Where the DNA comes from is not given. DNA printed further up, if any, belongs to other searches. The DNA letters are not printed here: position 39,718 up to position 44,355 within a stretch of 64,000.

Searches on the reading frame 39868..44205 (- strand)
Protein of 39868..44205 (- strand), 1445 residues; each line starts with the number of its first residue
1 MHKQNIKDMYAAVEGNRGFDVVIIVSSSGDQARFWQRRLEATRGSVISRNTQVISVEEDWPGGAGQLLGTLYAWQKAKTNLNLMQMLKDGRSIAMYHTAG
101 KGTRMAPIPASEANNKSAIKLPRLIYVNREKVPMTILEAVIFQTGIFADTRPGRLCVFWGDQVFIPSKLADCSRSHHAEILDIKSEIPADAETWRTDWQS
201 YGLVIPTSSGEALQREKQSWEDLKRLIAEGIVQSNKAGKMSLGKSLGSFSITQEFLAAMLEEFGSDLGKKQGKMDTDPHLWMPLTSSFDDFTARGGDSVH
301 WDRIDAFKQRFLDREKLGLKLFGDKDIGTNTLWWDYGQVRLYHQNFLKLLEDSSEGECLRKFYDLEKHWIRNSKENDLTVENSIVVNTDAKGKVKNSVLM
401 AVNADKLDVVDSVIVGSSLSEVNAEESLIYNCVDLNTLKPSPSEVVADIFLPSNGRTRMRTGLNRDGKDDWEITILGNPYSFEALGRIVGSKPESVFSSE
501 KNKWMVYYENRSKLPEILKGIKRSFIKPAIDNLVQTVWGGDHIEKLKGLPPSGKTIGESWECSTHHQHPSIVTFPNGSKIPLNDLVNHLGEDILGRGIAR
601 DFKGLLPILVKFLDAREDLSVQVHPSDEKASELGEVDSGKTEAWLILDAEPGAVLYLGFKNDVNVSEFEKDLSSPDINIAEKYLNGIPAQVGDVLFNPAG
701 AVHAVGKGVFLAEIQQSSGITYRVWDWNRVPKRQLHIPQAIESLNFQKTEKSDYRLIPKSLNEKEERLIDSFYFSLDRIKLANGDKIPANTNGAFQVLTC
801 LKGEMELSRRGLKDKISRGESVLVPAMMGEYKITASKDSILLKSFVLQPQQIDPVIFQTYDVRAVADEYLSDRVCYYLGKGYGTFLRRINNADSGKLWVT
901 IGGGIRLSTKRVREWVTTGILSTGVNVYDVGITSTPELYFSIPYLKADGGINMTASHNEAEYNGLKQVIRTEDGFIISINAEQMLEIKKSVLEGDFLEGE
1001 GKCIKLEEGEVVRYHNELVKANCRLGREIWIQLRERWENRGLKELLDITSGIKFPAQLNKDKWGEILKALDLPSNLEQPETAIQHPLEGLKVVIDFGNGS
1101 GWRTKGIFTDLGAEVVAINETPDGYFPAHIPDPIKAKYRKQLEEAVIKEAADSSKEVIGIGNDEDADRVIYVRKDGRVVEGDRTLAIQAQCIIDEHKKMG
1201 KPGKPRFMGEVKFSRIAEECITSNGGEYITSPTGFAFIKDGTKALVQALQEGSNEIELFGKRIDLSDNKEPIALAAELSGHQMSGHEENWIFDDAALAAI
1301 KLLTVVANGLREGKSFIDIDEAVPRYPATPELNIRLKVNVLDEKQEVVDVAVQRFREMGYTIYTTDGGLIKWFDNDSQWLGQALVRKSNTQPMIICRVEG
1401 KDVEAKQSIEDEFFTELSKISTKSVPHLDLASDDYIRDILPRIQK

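Call 80: search_protein_families(library=pfam, max_evalue=0.00001, proteins=[window:39868-44205:-])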
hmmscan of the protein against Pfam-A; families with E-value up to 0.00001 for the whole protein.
window:39868-44205:- (1445 aa): 6 families
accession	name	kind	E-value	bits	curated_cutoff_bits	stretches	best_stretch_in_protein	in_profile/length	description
PF02878.22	PGM_PMM_I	-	3.4e-23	82.3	22.5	1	856-989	3-129/138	Phosphoglucomutase/phosphomannomutase, alpha/beta/alpha domain I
PF02879.22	PGM_PMM_II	-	7.1e-13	49.4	29.3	1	1088-1176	19-103/103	Phosphoglucomutase/phosphomannomutase, alpha/beta/alpha domain II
PF20511.4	PMI_typeI_cat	-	1.8e-09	38.3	22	1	536-635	11-112/143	Phosphomannose isomerase type I, catalytic domain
PF21621.3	MPI_cupin_dom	-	4.2e-08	33.5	27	1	770-835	7-70/79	Mannose-6-phosphate isomerase, cupin domain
PF02880.22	PGM_PMM_III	-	4e-07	30.6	20.7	1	1181-1318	2-106/115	Phosphoglucomutase/phosphomannomutase, alpha/beta/alpha domain III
PF00408.26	PGM_PMM_IV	-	1.1e-06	29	23.1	1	1357-1414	23-66/68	Phosphoglucomutase/phosphomannomutase, C-terminal domain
